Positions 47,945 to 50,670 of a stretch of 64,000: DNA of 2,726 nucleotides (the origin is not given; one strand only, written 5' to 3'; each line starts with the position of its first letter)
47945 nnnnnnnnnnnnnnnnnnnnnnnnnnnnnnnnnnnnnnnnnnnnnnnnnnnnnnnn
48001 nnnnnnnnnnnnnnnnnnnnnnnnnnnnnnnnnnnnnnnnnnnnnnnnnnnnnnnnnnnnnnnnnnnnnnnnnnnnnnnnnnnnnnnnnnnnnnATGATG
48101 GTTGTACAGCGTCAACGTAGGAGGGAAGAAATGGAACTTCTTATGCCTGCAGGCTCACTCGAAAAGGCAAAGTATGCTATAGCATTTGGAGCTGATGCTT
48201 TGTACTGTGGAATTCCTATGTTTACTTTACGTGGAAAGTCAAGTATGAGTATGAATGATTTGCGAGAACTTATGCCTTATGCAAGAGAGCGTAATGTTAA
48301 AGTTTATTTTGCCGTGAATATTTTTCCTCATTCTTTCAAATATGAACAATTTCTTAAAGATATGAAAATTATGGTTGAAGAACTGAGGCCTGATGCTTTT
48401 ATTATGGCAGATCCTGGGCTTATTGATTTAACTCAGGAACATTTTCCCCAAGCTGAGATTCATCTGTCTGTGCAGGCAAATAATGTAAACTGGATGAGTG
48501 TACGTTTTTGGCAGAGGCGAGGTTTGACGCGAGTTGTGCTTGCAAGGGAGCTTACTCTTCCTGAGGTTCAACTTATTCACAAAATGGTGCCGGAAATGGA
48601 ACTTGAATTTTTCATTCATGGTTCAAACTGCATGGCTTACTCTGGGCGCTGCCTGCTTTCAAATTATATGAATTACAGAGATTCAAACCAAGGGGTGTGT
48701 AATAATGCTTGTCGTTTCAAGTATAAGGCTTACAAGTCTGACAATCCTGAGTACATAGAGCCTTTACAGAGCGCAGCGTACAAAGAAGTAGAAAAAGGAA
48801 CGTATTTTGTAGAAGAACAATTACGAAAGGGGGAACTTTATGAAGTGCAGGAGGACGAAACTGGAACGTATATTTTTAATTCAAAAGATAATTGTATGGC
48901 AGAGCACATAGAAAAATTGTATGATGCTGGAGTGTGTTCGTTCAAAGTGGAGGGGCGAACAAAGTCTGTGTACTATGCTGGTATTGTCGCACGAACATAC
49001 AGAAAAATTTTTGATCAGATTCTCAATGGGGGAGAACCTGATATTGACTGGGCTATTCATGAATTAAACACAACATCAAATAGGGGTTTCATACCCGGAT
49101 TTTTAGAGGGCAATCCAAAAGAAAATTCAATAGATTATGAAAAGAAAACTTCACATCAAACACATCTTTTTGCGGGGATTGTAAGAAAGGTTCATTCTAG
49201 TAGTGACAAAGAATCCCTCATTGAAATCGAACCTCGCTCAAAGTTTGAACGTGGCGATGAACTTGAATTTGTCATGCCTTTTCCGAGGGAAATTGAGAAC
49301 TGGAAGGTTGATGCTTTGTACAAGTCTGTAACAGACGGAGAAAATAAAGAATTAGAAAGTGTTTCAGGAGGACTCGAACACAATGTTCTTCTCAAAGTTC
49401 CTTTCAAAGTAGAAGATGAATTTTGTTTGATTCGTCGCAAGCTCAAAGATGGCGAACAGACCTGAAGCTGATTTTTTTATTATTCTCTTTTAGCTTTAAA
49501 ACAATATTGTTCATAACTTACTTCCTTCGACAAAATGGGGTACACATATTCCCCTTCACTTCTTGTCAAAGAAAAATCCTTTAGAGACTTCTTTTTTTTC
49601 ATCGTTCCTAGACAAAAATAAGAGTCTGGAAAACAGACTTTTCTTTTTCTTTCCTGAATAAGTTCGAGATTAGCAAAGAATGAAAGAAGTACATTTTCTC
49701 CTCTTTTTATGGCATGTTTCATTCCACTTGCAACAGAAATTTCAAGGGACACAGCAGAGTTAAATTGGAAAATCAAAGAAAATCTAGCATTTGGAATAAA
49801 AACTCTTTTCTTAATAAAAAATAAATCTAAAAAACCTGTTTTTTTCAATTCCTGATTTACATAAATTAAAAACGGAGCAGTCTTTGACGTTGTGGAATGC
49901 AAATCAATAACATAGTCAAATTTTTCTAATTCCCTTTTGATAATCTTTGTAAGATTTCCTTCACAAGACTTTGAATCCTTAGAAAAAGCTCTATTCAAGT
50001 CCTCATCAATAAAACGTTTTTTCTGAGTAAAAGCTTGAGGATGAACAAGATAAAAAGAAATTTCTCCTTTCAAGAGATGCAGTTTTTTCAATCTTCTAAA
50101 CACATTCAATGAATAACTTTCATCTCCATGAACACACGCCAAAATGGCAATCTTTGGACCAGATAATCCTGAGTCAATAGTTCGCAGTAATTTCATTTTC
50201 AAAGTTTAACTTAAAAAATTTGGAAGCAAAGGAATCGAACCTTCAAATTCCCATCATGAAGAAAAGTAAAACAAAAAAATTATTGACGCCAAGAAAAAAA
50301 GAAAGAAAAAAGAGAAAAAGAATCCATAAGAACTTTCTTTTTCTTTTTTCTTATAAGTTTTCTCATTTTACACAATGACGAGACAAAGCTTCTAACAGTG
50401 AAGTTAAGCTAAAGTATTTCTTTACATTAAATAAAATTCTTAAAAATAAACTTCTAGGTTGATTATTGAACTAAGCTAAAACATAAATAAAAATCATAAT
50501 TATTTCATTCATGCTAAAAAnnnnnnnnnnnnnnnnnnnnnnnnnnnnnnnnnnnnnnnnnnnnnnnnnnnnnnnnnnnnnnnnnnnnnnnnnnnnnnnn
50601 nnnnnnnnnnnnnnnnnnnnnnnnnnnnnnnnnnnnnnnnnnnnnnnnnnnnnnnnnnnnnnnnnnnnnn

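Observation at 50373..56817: AT-rich 6.4-kb islet bracketed by an exact 19-bp direct repeat, with no integrase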

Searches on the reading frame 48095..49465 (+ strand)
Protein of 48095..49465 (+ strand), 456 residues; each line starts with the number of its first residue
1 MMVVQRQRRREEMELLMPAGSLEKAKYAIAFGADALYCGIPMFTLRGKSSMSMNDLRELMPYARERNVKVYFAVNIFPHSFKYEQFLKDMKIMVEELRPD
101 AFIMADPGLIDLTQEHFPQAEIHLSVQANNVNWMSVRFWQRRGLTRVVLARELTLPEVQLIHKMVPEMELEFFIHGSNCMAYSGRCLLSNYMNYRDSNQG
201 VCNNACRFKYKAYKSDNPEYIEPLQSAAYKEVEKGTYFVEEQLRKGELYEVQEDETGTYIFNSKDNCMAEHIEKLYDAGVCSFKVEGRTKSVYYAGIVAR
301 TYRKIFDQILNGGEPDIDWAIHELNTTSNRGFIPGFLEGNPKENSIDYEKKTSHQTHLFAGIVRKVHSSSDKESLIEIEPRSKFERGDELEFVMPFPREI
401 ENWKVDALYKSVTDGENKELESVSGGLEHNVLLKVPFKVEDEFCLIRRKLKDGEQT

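Call 10: search_protein_families(library=pfam, proteins=[window:48107-49465:+], max_evalue=0.01)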
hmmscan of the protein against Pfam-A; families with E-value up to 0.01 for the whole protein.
window:48107-49465:+ (452 aa): 2 families
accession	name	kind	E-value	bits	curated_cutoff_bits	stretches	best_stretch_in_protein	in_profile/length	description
PF01136.24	Peptidase_U32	-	1.1e-79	267.5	22.4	1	89-338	10-232/233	Peptidase family U32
PF16325.11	Peptidase_U32_C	-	3.6e-07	30.7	28.2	1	352-437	2-78/83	Peptidase family U32 C-terminal domain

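Call 44: find_encoding_contigs(protein=window:48095-49465:+, flank=10000, max_places=10)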
Protein window:48095-49465:+ (456 aa): 6 contigs read that carry it; 4 places shown.
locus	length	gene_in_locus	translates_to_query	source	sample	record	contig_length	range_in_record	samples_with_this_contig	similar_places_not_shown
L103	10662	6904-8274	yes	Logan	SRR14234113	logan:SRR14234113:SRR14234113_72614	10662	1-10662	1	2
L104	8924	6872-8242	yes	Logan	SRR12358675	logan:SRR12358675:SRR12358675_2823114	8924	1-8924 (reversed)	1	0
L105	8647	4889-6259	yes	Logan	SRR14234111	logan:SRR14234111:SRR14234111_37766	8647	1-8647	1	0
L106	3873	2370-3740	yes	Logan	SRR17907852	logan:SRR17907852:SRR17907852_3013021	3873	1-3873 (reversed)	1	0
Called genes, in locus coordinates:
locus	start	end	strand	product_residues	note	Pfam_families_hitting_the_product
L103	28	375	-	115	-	-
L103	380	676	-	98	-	-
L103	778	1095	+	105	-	PF02150:Zn_ribbon_RPB9 (faint), PF01096:Zn_ribbon_TFIIS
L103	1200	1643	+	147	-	PF08570:DUF1761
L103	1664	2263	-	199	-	-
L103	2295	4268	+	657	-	PF01841:Transglut_core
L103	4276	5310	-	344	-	PF00348:polyprenyl_synt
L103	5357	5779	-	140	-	-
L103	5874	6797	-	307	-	-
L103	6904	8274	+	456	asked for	PF01136:Peptidase_U32, PF16325:Peptidase_U32_C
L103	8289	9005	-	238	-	PF24827:AstE_AspA_cat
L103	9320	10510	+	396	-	-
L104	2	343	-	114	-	?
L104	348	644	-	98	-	-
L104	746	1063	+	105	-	PF02150:Zn_ribbon_RPB9 (faint), PF01096:Zn_ribbon_TFIIS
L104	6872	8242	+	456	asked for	PF01136:Peptidase_U32, PF16325:Peptidase_U32_C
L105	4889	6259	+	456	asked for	PF01136:Peptidase_U32, PF16325:Peptidase_U32_C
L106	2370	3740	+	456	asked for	PF01136:Peptidase_U32, PF16325:Peptidase_U32_C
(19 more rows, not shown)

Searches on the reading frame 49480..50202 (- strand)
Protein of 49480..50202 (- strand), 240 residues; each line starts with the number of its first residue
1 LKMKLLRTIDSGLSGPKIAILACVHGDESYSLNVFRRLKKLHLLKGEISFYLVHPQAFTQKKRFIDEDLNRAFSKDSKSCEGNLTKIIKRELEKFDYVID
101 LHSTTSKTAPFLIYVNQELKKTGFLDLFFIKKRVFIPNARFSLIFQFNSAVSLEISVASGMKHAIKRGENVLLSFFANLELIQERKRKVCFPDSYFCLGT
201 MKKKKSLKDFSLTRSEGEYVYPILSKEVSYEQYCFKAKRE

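Call 10: search_protein_families(library=pfam, proteins=[window:49480-50202:-], max_evalue=0.01)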
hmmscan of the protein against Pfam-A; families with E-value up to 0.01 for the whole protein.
window:49480-50202:- (240 aa): 1 family
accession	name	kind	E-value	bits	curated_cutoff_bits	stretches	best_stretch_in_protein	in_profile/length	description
PF24827.1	AstE_AspA_cat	-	1.7e-16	60.7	25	1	15-113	2-115/192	Succinylglutamate desuccinylase/Aspartoacylase catalytic domain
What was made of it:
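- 49480..50196 (-): Left flank: AstE/AspA-like gene. Pfam AstE_AspA_cat (call 10).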

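Call 15: find_encoding_contigs(protein=window:49480-50202:-, flank=10000, max_places=10)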
Protein window:49480-50202:- (240 aa): no gene with exactly this product is on record in the collection.

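Call 24: find_encoding_contigs(protein=window:49480-50196:-, flank=10000, max_places=10)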
Protein window:49480-50196:- (238 aa): 9 contigs read that carry it; 8 places shown.
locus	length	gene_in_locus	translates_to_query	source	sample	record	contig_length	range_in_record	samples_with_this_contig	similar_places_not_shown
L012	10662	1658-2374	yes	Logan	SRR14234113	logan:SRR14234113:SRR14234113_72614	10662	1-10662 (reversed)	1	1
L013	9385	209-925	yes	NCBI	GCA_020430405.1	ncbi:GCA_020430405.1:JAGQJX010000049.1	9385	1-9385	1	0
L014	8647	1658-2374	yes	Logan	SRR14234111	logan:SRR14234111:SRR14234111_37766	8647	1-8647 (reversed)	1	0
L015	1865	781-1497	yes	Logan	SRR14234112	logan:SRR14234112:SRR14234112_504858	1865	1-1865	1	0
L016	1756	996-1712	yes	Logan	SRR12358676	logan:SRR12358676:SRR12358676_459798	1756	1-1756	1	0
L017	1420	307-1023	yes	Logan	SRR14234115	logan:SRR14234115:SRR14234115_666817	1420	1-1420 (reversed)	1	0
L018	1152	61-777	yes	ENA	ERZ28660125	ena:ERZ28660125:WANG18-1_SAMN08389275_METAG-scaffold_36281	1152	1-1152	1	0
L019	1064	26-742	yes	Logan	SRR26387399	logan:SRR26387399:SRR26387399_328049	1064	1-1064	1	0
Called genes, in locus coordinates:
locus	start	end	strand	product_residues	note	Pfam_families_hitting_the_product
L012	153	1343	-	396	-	-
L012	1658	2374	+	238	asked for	PF24827:AstE_AspA_cat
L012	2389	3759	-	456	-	PF01136:Peptidase_U32, PF16325:Peptidase_U32_C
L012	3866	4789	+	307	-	-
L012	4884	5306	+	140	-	-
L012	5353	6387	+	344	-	PF00348:polyprenyl_synt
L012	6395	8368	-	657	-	PF01841:Transglut_core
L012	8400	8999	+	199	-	-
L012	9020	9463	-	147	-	PF08570:DUF1761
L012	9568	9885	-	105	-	PF02150:Zn_ribbon_RPB9 (faint), PF01096:Zn_ribbon_TFIIS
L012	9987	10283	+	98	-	-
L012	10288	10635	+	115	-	-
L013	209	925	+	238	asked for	PF24827:AstE_AspA_cat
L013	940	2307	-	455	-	PF01136:Peptidase_U32, PF16325:Peptidase_U32_C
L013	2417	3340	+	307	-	-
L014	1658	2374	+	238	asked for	PF24827:AstE_AspA_cat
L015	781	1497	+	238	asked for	PF24827:AstE_AspA_cat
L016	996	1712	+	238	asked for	PF24827:AstE_AspA_cat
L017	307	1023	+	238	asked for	PF24827:AstE_AspA_cat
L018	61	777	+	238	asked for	PF24827:AstE_AspA_cat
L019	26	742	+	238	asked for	PF24827:AstE_AspA_cat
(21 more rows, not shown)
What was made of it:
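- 49480..50196 (-): The exact protein was found on 9 conspecific contigs (call 24).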

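Call 33: list_cluster_members(proteins=[P0001, window:49480-50196:-])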
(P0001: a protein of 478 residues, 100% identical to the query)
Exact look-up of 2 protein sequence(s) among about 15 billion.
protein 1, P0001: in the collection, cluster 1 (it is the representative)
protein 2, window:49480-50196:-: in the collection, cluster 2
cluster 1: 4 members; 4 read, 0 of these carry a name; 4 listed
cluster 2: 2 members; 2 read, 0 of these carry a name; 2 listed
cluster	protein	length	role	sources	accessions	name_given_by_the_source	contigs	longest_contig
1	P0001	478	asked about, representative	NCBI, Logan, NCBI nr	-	-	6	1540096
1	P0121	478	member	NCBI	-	-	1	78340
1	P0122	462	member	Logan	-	-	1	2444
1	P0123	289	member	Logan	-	-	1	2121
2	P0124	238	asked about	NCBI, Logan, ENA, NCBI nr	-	-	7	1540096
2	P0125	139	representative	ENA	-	-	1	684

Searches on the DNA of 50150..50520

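Call 98: search_rna_families(source=window, start=50150, end=50520, threshold=evalue, max_evalue=10, show_alignments=3)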
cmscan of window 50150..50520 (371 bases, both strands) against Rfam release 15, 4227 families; matches with E-value up to 10: 17.
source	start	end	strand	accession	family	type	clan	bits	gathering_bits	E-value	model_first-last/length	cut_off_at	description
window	50300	50351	+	RF03623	mir-1252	Gene; miRNA;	-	27.2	70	0.014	1-65/65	no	mir-1252 microRNA precursor family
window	50303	50352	-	RF03623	mir-1252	Gene; miRNA;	-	26.5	70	0.021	1-65/65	no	mir-1252 microRNA precursor family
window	50303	50351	+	RF04352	Plastid-psbA-4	Cis-reg;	CL00153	19.7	56.8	0.73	1-61/61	no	Plastid-psbA-4 3UTR RNA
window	50290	50352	+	RF01606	plasmodium_snoR31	Gene; snRNA; snoRNA; HACA-box;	-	19.6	60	3.3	78-140/145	no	small nucleolar RNA snoR31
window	50302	50353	-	RF04120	MIR5998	Gene; miRNA;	-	19.3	180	0.066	1-173/173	no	MIR5998 microRNA precursor family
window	50293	50350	-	RF04164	MIR1507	Gene; miRNA;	-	17.5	73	0.29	23-83/107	no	MIR1507 microRNA precursor family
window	50302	50353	+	RF03598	MIR6024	Gene; miRNA;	-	17.1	72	0.86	1-99/99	no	MIR6024 microRNA precursor family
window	50336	50434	-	RF02526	SSRC34_1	Gene; sRNA;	-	16.6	64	9.7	1-128/128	no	Streptococcus sRNA SSRC34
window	50278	50358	+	RF02029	sraA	Gene; sRNA;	-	16.4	56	6.1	1-95/95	no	sraA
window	50293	50364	-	RF04173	MIR847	Gene; miRNA;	-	15.8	184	0.83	1-164/164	no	MIR847 microRNA precursor family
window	50303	50352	-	RF03598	MIR6024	Gene; miRNA;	-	14.5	72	4.8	1-99/99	no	MIR6024 microRNA precursor family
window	50279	50405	+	RF04180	BTnc231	Gene; sRNA;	-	14.3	80.4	1.8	1-154/154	no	Bacteroides sRNA BTnc231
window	50239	50293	+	RF00420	SNORA61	Gene; snRNA; snoRNA; HACA-box;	-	13.7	74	4.2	1-132/132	no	Small nucleolar RNA SNORA61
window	50286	50367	-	RF02409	snoR125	Gene; snRNA; snoRNA; CD-box;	-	13.2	100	1.2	58-153/200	no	Small nucleolar RNA snoR125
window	50303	50352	+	RF02409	snoR125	Gene; snRNA; snoRNA; CD-box;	-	12.5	100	1.9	78-132/200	no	Small nucleolar RNA snoR125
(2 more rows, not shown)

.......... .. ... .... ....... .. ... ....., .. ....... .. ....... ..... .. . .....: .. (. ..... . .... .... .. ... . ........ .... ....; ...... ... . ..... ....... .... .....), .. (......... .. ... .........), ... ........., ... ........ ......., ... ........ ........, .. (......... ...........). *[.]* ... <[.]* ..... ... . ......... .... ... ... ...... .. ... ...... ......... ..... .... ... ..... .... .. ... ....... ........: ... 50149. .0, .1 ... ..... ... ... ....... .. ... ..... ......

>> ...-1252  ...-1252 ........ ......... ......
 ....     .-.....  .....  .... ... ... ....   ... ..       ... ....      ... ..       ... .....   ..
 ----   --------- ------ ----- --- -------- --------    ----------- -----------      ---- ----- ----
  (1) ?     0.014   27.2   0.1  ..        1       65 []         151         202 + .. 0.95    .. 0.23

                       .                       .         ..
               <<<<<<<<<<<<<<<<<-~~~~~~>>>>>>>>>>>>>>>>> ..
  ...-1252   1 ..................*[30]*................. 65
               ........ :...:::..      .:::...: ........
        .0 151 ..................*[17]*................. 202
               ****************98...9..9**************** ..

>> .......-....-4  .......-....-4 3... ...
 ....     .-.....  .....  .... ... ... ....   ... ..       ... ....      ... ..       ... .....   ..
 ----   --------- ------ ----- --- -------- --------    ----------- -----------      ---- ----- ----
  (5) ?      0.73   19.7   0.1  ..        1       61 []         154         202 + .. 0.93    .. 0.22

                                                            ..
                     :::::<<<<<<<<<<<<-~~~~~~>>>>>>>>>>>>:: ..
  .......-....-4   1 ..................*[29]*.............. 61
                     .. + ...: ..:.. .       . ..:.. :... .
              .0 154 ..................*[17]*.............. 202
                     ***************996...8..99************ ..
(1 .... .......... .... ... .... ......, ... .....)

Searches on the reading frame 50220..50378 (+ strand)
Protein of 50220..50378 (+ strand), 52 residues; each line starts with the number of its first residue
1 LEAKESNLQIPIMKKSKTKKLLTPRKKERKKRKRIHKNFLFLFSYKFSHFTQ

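Call 103: search_protein_families(library=pfam, proteins=[window:50220-50378:+], max_evalue=1)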
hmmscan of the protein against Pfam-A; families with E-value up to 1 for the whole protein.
window:50220-50378:+ (52 aa): 1 family
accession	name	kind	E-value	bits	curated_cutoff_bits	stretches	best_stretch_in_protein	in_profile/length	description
PF03286.19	Pox_Ag35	-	0.26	11.5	28.3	1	7-34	43-70/196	Pox virus Ag35 surface protein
